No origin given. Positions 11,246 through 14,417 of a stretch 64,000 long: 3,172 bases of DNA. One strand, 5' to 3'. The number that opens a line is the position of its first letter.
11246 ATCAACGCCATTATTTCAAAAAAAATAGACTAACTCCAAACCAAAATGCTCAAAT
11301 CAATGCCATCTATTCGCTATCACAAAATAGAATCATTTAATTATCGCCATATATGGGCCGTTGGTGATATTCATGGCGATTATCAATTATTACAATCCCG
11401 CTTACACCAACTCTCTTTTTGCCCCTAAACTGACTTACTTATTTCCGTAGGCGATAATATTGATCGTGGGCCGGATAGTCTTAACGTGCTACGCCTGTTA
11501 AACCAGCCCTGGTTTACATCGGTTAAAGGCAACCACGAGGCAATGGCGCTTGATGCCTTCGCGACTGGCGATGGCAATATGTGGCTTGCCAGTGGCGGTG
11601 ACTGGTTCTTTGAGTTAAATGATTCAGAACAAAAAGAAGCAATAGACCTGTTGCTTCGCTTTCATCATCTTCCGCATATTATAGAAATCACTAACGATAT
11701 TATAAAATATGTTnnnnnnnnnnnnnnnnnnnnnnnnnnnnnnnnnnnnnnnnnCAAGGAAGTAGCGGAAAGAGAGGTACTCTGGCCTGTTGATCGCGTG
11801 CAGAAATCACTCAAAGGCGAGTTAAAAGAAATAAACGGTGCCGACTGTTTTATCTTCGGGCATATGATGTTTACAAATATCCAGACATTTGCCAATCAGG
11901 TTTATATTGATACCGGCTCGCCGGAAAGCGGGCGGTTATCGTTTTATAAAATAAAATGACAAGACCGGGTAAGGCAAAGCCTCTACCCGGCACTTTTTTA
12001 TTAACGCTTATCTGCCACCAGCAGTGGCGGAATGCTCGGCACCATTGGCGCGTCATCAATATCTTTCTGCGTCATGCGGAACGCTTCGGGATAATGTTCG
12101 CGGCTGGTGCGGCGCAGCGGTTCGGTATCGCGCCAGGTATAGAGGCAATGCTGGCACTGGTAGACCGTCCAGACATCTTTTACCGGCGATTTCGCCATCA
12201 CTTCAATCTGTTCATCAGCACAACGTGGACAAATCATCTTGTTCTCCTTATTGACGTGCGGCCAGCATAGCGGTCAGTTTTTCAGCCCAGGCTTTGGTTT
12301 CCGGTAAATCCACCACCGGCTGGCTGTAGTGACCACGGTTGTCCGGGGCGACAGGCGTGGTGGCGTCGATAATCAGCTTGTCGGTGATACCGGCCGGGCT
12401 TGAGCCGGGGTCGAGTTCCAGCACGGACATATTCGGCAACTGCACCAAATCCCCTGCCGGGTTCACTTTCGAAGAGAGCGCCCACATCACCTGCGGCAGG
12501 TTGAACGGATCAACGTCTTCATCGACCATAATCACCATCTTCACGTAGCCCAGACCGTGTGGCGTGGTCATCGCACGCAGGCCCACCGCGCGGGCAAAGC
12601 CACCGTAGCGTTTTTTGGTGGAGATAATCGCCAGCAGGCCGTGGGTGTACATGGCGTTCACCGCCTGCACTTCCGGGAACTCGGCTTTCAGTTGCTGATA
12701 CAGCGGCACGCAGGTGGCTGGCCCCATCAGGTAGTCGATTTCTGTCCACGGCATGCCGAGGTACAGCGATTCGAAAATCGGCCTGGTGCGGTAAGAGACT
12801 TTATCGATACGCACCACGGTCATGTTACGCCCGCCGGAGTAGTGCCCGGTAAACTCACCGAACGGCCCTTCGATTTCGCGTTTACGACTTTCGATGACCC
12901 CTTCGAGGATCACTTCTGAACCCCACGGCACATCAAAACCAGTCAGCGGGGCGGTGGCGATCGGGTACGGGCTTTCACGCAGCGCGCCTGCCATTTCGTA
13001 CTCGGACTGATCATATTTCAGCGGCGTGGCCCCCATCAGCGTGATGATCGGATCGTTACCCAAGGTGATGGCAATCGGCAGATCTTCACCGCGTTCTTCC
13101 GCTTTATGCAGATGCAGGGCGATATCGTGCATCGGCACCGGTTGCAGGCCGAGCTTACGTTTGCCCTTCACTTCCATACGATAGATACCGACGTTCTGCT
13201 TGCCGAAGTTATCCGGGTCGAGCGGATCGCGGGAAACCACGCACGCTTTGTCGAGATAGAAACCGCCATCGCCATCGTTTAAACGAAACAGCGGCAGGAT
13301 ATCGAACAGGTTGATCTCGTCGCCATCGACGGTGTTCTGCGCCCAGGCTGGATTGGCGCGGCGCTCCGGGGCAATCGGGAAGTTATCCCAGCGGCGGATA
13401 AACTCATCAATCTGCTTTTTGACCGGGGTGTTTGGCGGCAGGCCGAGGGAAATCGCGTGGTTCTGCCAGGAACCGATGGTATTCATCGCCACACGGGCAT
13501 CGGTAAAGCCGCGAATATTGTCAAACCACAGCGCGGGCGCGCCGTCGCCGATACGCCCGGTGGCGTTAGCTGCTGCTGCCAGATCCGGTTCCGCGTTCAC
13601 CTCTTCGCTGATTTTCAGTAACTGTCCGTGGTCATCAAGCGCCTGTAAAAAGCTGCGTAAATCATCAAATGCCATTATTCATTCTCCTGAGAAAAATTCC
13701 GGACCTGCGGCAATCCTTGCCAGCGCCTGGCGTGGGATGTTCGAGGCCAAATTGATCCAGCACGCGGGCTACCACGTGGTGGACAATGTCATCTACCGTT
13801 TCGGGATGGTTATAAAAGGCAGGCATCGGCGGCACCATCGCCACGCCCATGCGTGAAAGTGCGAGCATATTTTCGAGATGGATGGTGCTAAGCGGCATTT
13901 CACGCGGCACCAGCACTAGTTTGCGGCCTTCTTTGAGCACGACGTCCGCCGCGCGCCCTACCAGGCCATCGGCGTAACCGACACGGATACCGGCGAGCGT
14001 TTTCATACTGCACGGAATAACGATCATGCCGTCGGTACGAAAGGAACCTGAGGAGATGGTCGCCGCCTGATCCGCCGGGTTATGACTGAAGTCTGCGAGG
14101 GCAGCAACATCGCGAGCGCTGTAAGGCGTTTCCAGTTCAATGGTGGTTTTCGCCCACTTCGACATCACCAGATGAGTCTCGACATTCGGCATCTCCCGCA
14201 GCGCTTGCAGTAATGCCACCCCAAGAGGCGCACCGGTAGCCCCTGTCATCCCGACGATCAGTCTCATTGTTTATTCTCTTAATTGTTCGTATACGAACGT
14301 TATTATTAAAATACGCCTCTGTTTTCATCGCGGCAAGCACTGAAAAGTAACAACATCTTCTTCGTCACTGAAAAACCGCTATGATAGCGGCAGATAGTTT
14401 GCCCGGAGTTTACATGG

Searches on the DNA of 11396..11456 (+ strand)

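Call 22: search_dna_similar(query=window:11396-11456:+, collection=ecoli_genomes, mode=near, max_rows=12)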
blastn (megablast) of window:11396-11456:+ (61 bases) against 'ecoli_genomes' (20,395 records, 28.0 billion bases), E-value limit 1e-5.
Records with a match: 181; places in all: 181; records where one place covers at least 80% of the query: 181.
Genomes with a match: 181 of 5426; with a place that covers at least 80% of the query: 181. Places per genome that has any: lowest 1, median 1, highest 1. On chromosomes: 181 places; on plasmids: 0.
Best place of each record, by identity: 95-99% 181.
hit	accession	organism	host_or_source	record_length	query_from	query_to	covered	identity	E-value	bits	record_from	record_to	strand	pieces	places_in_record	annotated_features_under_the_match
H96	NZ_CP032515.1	Escherichia coli strain 118UI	Homo sapiens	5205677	1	61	100%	98.4%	2e-21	108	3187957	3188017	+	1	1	pphB: protein-serine/threonine phosphatase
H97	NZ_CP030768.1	Escherichia coli strain 2017C-4173W12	missing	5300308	1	61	100%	98.4%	2e-21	108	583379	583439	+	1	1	pphB: protein-serine/threonine phosphatase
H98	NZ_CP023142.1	Escherichia coli strain CFSAN061770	missing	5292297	1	61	100%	98.4%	2e-21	108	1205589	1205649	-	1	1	pphB: protein-serine/threonine phosphatase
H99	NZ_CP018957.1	Escherichia coli strain Ecol_316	Homo sapiens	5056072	1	61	100%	98.4%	2e-21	108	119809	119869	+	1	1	pphB: protein-serine/threonine phosphatase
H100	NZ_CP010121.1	Escherichia coli strain C4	cow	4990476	1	61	100%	98.4%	2e-21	108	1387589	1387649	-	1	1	pphB: protein-serine/threonine phosphatase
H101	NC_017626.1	Escherichia coli 042 strain 042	-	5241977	1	61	100%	98.4%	2e-21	108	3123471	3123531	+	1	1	pphB: protein-serine/threonine phosphatase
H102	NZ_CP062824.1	Escherichia coli O169:H41 strain Res13-Lact-PER13-34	Sus scrofa domesticus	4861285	1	61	100%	98.4%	2e-21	108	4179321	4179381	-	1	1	pphB: protein-serine/threonine phosphatase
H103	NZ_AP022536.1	Escherichia coli strain THO-008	Homo sapiens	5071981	1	61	100%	98.4%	2e-21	108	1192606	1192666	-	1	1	pphB: protein-serine/threonine phosphatase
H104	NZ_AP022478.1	Escherichia coli strain STN0717-11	-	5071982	1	61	100%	98.4%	2e-21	108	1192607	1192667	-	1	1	pphB: protein-serine/threonine phosphatase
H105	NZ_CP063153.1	Escherichia coli strain M7424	Homo sapiens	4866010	1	61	100%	98.4%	2e-21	108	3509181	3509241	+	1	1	pphB: protein-serine/threonine phosphatase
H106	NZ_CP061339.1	Escherichia coli strain M00057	Homo sapiens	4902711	1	61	100%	98.4%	2e-21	108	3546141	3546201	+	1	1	pphB: protein-serine/threonine phosphatase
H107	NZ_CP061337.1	Escherichia coli strain M11957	Homo sapiens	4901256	1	61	100%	98.4%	2e-21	108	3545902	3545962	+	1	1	pphB: protein-serine/threonine phosphatase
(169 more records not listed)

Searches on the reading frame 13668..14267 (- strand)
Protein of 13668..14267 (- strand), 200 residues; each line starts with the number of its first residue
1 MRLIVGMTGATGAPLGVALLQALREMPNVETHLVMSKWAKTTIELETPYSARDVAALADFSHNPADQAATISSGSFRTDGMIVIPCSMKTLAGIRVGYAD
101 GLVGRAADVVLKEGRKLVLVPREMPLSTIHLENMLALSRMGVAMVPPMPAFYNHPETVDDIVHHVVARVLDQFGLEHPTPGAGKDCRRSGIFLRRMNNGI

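Call 43: find_encoding_contigs(protein=window:13668-14267:-, flank=4000, max_places=4)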
Protein seq(200 aa) (200 aa): 25 contigs read that carry it; 4 places shown.
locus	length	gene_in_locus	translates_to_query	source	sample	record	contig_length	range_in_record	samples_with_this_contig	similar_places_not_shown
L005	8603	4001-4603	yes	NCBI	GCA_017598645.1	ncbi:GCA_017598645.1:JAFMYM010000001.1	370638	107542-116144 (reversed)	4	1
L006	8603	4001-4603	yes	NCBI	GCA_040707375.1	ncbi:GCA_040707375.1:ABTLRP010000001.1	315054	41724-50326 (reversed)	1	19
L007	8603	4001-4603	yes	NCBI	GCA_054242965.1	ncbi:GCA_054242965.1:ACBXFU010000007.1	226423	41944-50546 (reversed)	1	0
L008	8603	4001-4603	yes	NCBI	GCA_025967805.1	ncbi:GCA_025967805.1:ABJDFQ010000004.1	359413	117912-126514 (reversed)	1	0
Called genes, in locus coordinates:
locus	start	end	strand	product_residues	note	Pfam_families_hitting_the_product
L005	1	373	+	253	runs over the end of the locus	PF01975:SurE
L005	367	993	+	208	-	PF01135:PCMT, PF00398:RrnaAD (weak), PF13847:Methyltransf_31 (faint), PF13649:Methyltransf_25 (weak)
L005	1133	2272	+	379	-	PF01476:LysM, PF01551:Peptidase_M23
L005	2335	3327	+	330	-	PF00140:Sigma70_r1_2, PF04542:Sigma70_r2, PF04539:Sigma70_r3, PF04545:Sigma70_r4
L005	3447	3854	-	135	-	PF01047:MarR, PF12802:MarR_2, PF13463:HTH_27 (weak)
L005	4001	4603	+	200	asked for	PF02441:Flavoprotein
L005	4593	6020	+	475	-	PF20695:UbiD_N, PF01977:UbiD, PF20696:UbiD_C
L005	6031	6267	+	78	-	PF26358:EcdD_BsdD_detox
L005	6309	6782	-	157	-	-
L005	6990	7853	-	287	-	PF08238:Sel1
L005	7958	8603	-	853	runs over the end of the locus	PF01624:MutS_I, PF05188:MutS_II, PF05192:MutS_III, PF05190:MutS_IV, PF00488:MutS_V, PF27441:MutS_C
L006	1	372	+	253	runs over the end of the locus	PF01975:SurE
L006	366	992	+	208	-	PF01135:PCMT, PF00398:RrnaAD (weak), PF13847:Methyltransf_31 (weak), PF13649:Methyltransf_25 (weak)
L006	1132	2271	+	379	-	PF01476:LysM, PF01551:Peptidase_M23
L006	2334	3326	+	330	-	PF00140:Sigma70_r1_2, PF04542:Sigma70_r2, PF04539:Sigma70_r3, PF04545:Sigma70_r4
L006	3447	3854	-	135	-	PF01047:MarR, PF12802:MarR_2, PF13463:HTH_27 (weak)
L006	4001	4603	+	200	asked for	PF02441:Flavoprotein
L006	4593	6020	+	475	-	PF20695:UbiD_N, PF01977:UbiD, PF20696:UbiD_C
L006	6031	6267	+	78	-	PF26358:EcdD_BsdD_detox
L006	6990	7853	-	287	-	PF08238:Sel1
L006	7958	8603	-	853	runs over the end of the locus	PF01624:MutS_I, PF05188:MutS_II, PF05192:MutS_III, PF05190:MutS_IV, PF00488:MutS_V, PF27441:MutS_C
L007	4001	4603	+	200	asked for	PF02441:Flavoprotein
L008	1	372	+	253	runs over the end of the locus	PF01975:SurE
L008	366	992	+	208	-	PF01135:PCMT, PF00398:RrnaAD (weak), PF13847:Methyltransf_31 (weak), PF13649:Methyltransf_25 (weak)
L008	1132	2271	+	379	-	PF01476:LysM, PF01551:Peptidase_M23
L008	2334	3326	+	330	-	PF00140:Sigma70_r1_2, PF04542:Sigma70_r2, PF04539:Sigma70_r3, PF04545:Sigma70_r4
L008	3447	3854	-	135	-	PF01047:MarR, PF12802:MarR_2, PF13463:HTH_27 (weak)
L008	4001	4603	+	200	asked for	PF02441:Flavoprotein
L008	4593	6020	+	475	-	PF20695:UbiD_N, PF01977:UbiD, PF20696:UbiD_C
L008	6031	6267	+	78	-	PF26358:EcdD_BsdD_detox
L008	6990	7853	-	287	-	PF08238:Sel1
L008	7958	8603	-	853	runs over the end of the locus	PF01624:MutS_I, PF05188:MutS_II, PF05192:MutS_III, PF05190:MutS_IV, PF00488:MutS_V, PF27441:MutS_C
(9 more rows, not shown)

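Call 46: list_cluster_members(proteins=[window:13668-14267:-, window:11486-11956:+])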
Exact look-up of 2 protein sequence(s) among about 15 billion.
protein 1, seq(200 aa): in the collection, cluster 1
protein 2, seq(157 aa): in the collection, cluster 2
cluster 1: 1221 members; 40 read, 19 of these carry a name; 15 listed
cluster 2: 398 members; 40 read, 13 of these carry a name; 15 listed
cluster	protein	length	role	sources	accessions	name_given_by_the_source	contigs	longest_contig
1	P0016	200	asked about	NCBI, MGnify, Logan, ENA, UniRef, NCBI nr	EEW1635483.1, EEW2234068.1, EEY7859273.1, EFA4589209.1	TPA: UbiX family flavin prenyltransferase [Escherichia coli] | CR=1 FL=1 | Probable UbiX-like flavin prenyltransferase n=4 Tax=Enterobacteriaceae TaxID=543 ...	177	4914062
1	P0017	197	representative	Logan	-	-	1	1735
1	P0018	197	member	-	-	non-oxidative hydroxyarylic acid decarboxylases subunit B [Escherichia coli] | Probable UbiX-like flavin prenyltransferase n=1 Tax=Escherichia coli TaxID=562 ... | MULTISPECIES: non-oxidative hydroxyarylic acid decarboxylases subunit B [Escherichia]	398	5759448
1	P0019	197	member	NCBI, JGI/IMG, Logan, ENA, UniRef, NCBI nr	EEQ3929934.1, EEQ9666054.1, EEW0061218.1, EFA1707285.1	TPA: UbiX family flavin prenyltransferase [Escherichia coli] | Probable UbiX-like flavin prenyltransferase n=1 Tax=Escherichia coli TaxID=562 ... | non-oxidative hydroxyarylic acid decarboxylases subunit B [Escherichia coli]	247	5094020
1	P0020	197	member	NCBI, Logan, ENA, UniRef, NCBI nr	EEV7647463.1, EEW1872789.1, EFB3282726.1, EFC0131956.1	TPA: UbiX family flavin prenyltransferase [Escherichia coli] | non-oxidative hydroxyarylic acid decarboxylases subunit B n=1 Tax=Escherichia coli ... | non-oxidative hydroxyarylic acid decarboxylases subunit B [Escherichia coli]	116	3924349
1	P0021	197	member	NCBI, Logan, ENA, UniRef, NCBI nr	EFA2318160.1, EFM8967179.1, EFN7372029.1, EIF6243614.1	non-oxidative hydroxyarylic acid decarboxylases subunit B [Escherichia coli] | Probable UbiX-like flavin prenyltransferase n=1 Tax=Escherichia coli TaxID=562 ...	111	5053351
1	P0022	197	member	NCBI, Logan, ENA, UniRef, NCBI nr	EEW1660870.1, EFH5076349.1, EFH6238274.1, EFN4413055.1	non-oxidative hydroxyarylic acid decarboxylases subunit B [Escherichia coli] | non-oxidative hydroxyarylic acid decarboxylases subunit B n=1 Tax=Escherichia coli ...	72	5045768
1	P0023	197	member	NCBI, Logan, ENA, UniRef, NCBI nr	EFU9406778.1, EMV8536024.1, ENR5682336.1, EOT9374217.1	non-oxidative hydroxyarylic acid decarboxylases subunit B [Escherichia coli] | non-oxidative hydroxyarylic acid decarboxylases subunit B n=1 Tax=Escherichia coli ...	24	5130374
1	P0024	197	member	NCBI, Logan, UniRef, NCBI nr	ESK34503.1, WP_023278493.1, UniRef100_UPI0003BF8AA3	non-oxidative hydroxyarylic acid decarboxylases subunit B [Escherichia coli] | non-oxidative hydroxyarylic acid decarboxylases subunit B n=1 Tax=Escherichia coli ...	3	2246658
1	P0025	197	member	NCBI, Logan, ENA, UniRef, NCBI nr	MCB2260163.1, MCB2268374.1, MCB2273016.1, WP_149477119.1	non-oxidative hydroxyarylic acid decarboxylases subunit B [Escherichia albertii] | non-oxidative hydroxyarylic acid decarboxylases subunit B n=1 Tax=Escherichia albertii ...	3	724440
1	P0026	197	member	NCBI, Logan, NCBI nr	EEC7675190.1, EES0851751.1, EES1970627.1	UbiX family flavin prenyltransferase [Escherichia coli]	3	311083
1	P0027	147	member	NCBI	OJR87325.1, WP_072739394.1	phenolic acid decarboxylase, partial [Escherichia coli]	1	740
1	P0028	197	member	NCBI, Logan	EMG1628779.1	UbiX family flavin prenyltransferase [Escherichia coli]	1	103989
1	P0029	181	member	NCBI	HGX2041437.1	TPA: UbiX family flavin prenyltransferase [Escherichia coli]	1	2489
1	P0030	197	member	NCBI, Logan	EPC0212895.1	non-oxidative hydroxyarylic acid decarboxylases subunit B [Escherichia coli]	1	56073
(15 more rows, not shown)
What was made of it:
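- The two other broken genes are real lineage markers, seen on 162 and 177 public contigs (call 46).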

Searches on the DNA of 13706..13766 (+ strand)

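Call 23: search_dna_similar(query=window:13706-13766:+, collection=ecoli_genomes, mode=near, max_rows=12)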
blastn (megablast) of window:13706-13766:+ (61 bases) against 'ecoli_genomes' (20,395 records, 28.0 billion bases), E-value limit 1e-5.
Records with a match: 2350; places in all: 2350; records where one place covers at least 80% of the query: 2350.
Genomes with a match: 2350 of 5426; with a place that covers at least 80% of the query: 2350. Places per genome that has any: lowest 1, median 1, highest 1. On chromosomes: 2350 places; on plasmids: 0.
Best place of each record, by identity: 95-99% 2350.
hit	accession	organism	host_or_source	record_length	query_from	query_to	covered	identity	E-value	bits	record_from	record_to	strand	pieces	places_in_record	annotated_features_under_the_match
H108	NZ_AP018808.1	Escherichia coli strain E2865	Bos taurus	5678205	1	61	100%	98.4%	2e-21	108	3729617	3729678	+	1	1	non-oxidative hydroxyarylic acid decarboxylases subunit B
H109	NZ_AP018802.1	Escherichia coli strain E2863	Bos taurus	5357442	1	61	100%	98.4%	2e-21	108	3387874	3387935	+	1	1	non-oxidative hydroxyarylic acid decarboxylases subunit B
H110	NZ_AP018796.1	Escherichia coli strain E2855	Bos taurus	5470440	1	61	100%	98.4%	2e-21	108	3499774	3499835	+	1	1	non-oxidative hydroxyarylic acid decarboxylases subunit B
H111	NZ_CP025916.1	Escherichia coli strain 120899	Homo sapiens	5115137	1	61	100%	98.4%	2e-21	108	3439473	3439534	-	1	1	non-oxidative hydroxyarylic acid decarboxylases subunit B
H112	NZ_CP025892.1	Escherichia coli strain 503025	Homo sapiens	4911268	1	61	100%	98.4%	2e-21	108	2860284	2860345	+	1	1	non-oxidative hydroxyarylic acid decarboxylases subunit B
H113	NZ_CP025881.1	Escherichia coli strain 503440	Homo sapiens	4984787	1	61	100%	98.4%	2e-21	108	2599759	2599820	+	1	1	non-oxidative hydroxyarylic acid decarboxylases subunit B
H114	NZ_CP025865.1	Escherichia coli strain 504211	Homo sapiens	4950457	1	61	100%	98.4%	2e-21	108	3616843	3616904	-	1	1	non-oxidative hydroxyarylic acid decarboxylases subunit B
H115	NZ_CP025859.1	Escherichia coli strain 504239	Homo sapiens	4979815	1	61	100%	98.4%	2e-21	108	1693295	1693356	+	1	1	non-oxidative hydroxyarylic acid decarboxylases subunit B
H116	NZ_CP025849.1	Escherichia coli strain 600468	Homo sapiens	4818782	1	61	100%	98.4%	2e-21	108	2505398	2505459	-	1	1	non-oxidative hydroxyarylic acid decarboxylases subunit B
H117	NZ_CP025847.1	Escherichia coli strain 602354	Homo sapiens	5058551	1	61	100%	98.4%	2e-21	108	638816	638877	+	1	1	non-oxidative hydroxyarylic acid decarboxylases subunit B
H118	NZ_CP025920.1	Escherichia coli strain 103605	Homo sapiens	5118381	1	61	100%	98.4%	2e-21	108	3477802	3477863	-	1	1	non-oxidative hydroxyarylic acid decarboxylases subunit B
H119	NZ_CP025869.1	Escherichia coli strain 503829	Homo sapiens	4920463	1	61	100%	98.4%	2e-21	108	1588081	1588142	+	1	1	non-oxidative hydroxyarylic acid decarboxylases subunit B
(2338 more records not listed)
